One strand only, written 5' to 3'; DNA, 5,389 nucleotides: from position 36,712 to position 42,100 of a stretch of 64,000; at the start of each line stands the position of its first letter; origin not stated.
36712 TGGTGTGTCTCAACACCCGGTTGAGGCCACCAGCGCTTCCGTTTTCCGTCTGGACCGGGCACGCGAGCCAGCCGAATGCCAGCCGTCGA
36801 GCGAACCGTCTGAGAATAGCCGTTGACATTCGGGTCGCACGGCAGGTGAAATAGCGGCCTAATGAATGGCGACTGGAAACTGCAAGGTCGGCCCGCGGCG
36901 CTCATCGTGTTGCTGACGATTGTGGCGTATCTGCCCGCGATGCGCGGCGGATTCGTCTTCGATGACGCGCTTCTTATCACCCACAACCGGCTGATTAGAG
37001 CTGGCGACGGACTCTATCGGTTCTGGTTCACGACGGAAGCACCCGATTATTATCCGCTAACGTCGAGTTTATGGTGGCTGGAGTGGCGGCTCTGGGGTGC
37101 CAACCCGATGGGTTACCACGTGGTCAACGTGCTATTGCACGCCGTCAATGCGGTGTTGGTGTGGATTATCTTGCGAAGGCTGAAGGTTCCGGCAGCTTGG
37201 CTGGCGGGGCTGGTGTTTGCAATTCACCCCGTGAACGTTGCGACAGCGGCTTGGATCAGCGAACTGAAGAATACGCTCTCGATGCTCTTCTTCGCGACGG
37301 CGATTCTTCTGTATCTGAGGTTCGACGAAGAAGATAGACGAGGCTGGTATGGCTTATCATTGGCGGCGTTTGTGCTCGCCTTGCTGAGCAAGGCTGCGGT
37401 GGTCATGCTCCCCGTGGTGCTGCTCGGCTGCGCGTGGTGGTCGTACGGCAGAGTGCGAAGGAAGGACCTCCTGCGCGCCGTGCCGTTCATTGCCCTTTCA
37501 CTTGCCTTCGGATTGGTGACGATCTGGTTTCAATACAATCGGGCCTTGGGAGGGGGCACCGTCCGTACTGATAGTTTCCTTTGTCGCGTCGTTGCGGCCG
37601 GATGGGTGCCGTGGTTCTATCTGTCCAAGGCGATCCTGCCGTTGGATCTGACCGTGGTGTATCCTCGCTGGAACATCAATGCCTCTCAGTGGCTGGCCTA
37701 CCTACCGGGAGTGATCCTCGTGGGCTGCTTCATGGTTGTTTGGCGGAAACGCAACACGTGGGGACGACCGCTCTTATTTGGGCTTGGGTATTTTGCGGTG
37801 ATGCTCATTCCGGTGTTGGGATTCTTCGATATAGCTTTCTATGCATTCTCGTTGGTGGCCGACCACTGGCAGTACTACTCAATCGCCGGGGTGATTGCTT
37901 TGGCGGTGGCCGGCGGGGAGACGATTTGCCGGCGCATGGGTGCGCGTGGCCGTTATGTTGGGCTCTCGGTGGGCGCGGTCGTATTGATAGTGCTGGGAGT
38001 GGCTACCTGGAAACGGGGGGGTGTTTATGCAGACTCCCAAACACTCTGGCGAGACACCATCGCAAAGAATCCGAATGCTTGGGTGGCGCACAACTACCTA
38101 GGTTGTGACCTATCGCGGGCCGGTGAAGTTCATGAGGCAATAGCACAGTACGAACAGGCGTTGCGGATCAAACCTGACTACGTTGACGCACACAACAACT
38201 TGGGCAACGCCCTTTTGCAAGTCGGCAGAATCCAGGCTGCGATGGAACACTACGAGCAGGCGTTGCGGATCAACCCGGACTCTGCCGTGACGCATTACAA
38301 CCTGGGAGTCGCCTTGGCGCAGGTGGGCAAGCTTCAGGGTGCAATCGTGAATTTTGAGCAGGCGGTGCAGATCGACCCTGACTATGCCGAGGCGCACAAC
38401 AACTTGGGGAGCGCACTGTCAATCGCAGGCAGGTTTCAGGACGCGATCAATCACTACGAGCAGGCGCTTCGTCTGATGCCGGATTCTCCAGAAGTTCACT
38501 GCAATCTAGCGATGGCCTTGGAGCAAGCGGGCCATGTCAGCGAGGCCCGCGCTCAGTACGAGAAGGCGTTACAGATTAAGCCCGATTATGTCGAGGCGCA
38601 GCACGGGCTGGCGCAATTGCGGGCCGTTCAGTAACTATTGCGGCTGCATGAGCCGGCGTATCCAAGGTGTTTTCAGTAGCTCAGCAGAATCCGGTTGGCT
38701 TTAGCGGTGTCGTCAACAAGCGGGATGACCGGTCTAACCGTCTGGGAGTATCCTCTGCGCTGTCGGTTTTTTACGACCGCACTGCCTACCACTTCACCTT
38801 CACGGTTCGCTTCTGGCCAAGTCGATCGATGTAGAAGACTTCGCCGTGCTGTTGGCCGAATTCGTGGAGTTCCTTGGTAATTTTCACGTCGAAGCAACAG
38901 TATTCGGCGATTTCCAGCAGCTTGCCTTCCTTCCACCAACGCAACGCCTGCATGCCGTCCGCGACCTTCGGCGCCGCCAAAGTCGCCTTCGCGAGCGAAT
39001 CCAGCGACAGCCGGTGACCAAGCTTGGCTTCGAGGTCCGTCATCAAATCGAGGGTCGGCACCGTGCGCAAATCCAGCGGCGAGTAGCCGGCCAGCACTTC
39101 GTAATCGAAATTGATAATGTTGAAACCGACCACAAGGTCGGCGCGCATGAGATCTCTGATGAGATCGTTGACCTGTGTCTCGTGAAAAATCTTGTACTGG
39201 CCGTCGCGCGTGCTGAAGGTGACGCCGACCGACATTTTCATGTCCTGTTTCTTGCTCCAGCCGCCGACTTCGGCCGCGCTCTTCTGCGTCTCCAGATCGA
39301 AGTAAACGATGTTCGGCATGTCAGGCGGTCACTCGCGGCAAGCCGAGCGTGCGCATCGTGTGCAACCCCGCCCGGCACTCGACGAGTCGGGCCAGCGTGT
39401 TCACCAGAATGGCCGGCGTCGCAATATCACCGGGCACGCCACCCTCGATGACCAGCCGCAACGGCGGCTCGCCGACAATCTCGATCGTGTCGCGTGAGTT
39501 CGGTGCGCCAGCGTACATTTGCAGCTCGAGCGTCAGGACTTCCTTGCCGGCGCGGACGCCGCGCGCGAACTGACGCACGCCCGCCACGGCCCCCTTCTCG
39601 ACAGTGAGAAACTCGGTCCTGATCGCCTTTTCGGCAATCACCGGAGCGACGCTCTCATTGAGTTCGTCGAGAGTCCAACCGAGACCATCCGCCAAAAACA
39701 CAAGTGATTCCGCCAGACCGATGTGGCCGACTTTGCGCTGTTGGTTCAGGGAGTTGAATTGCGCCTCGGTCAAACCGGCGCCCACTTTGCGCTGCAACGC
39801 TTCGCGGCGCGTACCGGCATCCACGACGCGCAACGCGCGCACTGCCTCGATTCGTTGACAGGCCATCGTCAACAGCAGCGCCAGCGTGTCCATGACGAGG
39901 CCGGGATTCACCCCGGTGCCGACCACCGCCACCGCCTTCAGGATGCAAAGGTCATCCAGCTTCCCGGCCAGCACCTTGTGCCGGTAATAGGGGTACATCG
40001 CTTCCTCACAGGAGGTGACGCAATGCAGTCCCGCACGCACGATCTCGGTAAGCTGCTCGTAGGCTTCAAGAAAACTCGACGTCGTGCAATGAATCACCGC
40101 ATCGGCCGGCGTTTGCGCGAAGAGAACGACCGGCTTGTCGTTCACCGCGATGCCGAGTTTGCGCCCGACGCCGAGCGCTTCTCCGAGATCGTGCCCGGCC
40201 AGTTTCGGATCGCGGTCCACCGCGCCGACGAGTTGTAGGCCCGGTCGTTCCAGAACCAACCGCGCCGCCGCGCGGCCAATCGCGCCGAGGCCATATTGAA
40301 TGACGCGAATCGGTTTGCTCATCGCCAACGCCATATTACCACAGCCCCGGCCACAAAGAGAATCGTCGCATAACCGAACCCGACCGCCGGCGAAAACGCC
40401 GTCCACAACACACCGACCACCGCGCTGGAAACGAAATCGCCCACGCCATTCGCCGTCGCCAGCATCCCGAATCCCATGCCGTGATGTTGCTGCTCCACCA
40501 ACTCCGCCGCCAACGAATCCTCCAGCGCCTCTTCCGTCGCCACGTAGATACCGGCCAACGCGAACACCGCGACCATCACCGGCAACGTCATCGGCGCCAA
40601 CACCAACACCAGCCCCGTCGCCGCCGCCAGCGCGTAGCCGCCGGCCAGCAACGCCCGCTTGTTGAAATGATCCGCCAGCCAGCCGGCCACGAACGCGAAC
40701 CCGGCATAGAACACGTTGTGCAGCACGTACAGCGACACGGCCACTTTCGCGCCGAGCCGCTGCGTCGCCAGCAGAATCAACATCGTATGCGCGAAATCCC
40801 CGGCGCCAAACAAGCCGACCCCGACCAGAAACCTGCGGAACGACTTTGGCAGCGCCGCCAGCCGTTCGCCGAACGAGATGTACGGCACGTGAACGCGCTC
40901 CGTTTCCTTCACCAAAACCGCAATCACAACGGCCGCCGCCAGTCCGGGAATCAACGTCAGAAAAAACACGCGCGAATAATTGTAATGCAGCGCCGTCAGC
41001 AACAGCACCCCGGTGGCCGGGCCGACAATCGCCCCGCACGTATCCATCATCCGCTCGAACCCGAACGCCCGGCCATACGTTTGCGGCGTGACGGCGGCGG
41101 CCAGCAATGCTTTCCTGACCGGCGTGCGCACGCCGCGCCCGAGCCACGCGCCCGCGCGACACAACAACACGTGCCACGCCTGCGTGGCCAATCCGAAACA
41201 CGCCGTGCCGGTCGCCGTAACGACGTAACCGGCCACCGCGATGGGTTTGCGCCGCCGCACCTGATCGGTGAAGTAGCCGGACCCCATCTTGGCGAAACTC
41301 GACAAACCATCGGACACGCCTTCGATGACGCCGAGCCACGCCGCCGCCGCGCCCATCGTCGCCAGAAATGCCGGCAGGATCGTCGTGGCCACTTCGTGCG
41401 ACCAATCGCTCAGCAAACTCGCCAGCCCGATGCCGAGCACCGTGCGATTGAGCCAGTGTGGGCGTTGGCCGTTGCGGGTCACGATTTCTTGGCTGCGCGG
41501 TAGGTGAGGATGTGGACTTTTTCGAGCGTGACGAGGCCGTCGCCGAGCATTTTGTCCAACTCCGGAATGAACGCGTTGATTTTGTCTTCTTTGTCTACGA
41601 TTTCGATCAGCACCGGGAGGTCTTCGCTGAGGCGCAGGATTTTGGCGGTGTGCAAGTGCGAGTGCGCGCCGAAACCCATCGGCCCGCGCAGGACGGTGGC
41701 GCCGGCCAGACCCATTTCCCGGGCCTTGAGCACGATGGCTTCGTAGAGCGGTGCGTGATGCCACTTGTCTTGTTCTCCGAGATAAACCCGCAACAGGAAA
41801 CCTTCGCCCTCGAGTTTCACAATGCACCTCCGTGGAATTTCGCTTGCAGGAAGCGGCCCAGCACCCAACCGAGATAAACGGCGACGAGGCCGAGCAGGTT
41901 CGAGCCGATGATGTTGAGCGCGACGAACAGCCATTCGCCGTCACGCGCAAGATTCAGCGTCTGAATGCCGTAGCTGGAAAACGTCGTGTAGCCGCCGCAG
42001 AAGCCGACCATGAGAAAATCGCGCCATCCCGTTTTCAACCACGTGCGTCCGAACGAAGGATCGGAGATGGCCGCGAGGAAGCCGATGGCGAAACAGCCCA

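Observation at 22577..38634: HlyD adaptor and ABC-2 exporter split apart by four intercalated GT-C-like/TPR membrane proteins, followed by a pseudopilin, a 966-aa surface protein and a fifth paralog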

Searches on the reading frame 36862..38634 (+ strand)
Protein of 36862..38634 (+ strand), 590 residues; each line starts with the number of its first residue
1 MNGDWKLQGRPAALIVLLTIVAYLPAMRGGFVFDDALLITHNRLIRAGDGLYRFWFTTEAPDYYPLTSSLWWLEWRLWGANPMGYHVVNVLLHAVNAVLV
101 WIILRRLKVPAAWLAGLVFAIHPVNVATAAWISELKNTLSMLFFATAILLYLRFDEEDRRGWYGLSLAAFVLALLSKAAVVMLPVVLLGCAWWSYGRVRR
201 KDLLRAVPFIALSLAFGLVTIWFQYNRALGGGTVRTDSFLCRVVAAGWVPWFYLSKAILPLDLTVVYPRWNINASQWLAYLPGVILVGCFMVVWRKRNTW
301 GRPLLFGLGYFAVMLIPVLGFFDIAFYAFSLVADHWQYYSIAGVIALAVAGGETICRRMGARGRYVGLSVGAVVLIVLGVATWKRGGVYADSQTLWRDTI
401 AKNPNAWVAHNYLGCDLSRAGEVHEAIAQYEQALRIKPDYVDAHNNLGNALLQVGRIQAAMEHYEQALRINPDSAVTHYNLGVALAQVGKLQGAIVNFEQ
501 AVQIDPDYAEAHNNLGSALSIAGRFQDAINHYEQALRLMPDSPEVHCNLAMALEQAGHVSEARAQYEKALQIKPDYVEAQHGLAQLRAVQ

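Call 4: search_protein_families(library=pfam, proteins=[window:36862-38634:+], max_evalue=0.01)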
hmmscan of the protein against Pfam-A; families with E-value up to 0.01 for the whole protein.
window:36862-38634:+ (590 aa): 33 families (the best 25 are shown)
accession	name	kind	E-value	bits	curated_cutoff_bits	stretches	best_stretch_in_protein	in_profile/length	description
PF13414.12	TPR_11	-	4.3e-50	167.6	26.8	5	421-455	8-42/42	TPR repeat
PF00515.34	TPR_1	-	2.3e-44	147.9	27.8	5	442-473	2-33/34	Tetratricopeptide repeat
PF07719.23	TPR_2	-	5.1e-42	139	27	5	442-473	2-33/34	Tetratricopeptide repeat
PF13424.12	TPR_12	-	1.6e-33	115.1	30.1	4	474-539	2-75/77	Tetratricopeptide repeat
PF13431.12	TPR_17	-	6.2e-33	110.7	24.4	4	498-529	2-33/34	Tetratricopeptide repeat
PF13181.12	TPR_8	-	5.6e-30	101.4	25.7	4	442-473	2-33/34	Tetratricopeptide repeat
PF14559.12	TPR_19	-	4e-27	94.8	25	4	522-586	4-68/68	Tetratricopeptide repeat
PF13432.12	TPR_16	-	4.6e-26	91.3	32.7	3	413-475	3-65/65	Tetratricopeptide repeat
PF13428.12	TPR_14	-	9.2e-25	85.1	23.5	3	549-586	7-44/44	Tetratricopeptide repeat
PF13374.12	TPR_10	-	3.1e-18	65.6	27.5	2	445-470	6-31/42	Tetratricopeptide repeat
PF13371.12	TPR_9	-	4.9e-15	55.7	35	3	448-511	2-65/73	Tetratricopeptide repeat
PF13176.12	TPR_7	-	1.5e-14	53.2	27.9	1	511-542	1-32/36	Tetratricopeptide repeat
PF24575.1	TPR_Slam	-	6.8e-11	43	35.2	1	522-565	60-103/104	Surface lipoprotein assembly modifier, N-terminal TPR repeats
PF13429.12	TPR_15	-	1.1e-08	35.3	26.2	1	453-569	158-274/280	Tetratricopeptide repeat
PF03704.23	BTAD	-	2.1e-08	35.1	22.1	2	500-571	53-124/146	Bacterial transcriptional activator domain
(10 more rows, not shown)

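Call 5: search_protein_families(library=ncbifam, proteins=[window:36862-38634:+], max_evalue=0.01)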
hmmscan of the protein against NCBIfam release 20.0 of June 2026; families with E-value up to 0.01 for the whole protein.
window:36862-38634:+ (590 aa): 40 families (the best 25 are shown)
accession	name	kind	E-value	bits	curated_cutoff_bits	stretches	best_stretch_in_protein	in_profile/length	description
NF033762.1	social_mot_Tgl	equivalog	5.8e-32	111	225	3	474-555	30-113/252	social motility TPR repeat lipoprotein Tgl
TIGR02521.1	type_IV_pilW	equivalog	4.7e-27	95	154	2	453-587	43-179/234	type IV pilus biogenesis/stability protein PilW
NF040959.1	MamA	equivalog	8.3e-27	94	200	2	402-536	66-200/204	magnetosome protein MamA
TIGR02917.1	PEP_TPR_lipo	equivalog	4.7e-24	84.3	312.2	1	399-478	457-536/899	XrtA/PEP-CTERM system TPR-repeat protein PrsT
NF008391.2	PRK11189.1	equivalog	1.4e-21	77.3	250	3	474-571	64-161/297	lipoprotein NlpI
NF033920.0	C39_PA2778_fam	equivalog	4.2e-21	75.5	150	3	451-539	166-254/255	PA2778 family cysteine peptidase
NF033758.1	gliding_GltE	equivalog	5.1e-20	71.8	225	3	410-516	225-331/411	adventurous gliding motility TPR repeat lipoprotein GltE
NF047507.1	TPR_BatC_Lepto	exception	6e-17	61.8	175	2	443-481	98-136/214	TPR repeat-containing protein BatC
TIGR02552.1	LcrH_SycD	equivalog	2.4e-14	53.2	104.8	2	465-575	8-118/136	SycD/LcrH family type III secretion system chaperone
NF053607.1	CHU_0125_OmpA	equivalog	4e-12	45.4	620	2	488-574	32-118/639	CHU_0125 family OmpA-like outer membrane integrity protein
NF011721.1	PRK15174.1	equivalog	7.3e-12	44.3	1200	1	417-573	222-382/656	Vi polysaccharide transport protein VexE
NF047558.1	TPR_END_plus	domain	1e-11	44.6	32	1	478-510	2-34/56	TPR end-of-group domain-containing protein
TIGR00990.1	3a0801s09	subfamily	1e-11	44.2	757.25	2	376-504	437-571/615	mitochondrial import receptor subunit TOM70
NF008520.0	PRK11447.1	equivalog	2.8e-11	42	858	3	516-577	276-337/1157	cellulose synthase complex outer membrane protein BcsC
NF002725.1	PRK02603.1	equivalog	1e-10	41.9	143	2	417-490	45-121/173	photosystem I assembly protein Ycf3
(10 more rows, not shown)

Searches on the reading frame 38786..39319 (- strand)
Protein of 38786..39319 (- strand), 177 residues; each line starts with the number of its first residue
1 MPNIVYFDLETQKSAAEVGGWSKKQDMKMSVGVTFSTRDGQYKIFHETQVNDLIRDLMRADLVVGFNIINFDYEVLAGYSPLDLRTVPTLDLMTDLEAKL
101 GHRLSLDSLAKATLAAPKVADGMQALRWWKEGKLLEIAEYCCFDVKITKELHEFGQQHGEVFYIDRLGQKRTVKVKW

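Call 14: search_protein_families(library=pfam, proteins=[window:38786-39319:-], max_evalue=0.001)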
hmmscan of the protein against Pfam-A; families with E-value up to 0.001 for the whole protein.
window:38786-39319:- (177 aa): 3 families
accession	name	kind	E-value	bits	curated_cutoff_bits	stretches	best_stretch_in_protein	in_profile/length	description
PF13482.12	RNase_H_2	-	3.3e-06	27.6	22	1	5-146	1-155/165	RNase_H superfamily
PF01612.26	DNA_pol_A_exo1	-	0.00022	21.5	23.6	1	53-153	67-166/173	3'-5' exonuclease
PF10108.15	DNA_pol_B_exo2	-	0.0007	19.8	24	0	90-145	106-163/213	Predicted 3'-5' exonuclease related to the exonuclease domain of PolB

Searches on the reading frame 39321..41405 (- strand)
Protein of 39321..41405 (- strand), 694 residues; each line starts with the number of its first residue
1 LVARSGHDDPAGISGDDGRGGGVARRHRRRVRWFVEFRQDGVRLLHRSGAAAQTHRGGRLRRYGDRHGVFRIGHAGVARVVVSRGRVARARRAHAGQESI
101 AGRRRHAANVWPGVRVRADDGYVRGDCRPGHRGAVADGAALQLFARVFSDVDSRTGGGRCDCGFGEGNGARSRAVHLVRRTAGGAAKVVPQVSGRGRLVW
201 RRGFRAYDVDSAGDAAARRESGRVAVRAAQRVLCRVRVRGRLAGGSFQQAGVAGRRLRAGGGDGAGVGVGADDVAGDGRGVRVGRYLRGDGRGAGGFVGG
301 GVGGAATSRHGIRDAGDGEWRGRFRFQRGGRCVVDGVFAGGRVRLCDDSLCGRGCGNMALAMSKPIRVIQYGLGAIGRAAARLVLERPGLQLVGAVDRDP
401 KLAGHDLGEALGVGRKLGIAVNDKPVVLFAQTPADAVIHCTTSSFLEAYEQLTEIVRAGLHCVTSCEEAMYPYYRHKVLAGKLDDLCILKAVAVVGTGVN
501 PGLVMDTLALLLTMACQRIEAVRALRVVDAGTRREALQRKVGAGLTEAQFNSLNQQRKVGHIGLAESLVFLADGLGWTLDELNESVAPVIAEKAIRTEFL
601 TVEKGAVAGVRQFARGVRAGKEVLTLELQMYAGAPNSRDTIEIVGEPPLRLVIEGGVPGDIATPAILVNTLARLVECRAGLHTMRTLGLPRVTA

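Call 14: search_protein_families(library=pfam, proteins=[window:39321-41405:-], max_evalue=0.001)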
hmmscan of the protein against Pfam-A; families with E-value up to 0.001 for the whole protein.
window:39321-41405:- (694 aa): 2 families
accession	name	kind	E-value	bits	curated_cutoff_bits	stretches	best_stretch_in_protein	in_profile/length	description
PF19328.4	DAP_DH_C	-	5.3e-38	131.1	23.3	1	503-692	1-195/206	2,4-diaminopentanoate dehydrogenase C-terminal domain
PF01113.26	DapB_N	-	2.2e-08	34.7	25.6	1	367-460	2-92/124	Dihydrodipicolinate reductase, N-terminus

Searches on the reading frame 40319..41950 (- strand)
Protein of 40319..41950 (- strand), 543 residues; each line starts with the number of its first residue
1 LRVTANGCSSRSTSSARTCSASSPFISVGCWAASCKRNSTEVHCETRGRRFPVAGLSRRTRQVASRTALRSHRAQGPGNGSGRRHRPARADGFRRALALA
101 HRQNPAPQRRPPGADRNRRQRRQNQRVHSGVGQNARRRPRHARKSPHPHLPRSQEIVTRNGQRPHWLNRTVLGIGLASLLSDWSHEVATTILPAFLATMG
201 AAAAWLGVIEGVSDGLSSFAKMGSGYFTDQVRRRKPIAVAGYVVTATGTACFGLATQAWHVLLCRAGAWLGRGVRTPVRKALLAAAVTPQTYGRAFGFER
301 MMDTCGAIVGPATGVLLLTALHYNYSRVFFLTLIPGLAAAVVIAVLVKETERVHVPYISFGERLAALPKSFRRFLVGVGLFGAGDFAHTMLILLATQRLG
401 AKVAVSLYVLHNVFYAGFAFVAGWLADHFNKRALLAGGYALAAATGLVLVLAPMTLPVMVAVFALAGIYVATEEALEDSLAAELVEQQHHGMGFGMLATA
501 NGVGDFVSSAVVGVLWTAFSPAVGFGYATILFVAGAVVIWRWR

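Call 14: search_protein_families(library=pfam, proteins=[window:40319-41950:-], max_evalue=0.001)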
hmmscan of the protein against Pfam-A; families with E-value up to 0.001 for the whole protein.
window:40319-41950:- (543 aa): 1 family
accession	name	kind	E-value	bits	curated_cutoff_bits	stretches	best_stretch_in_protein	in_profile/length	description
PF07690.21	MFS_1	-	4.3e-27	95.4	33.4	2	176-402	3-235/347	Major Facilitator Superfamily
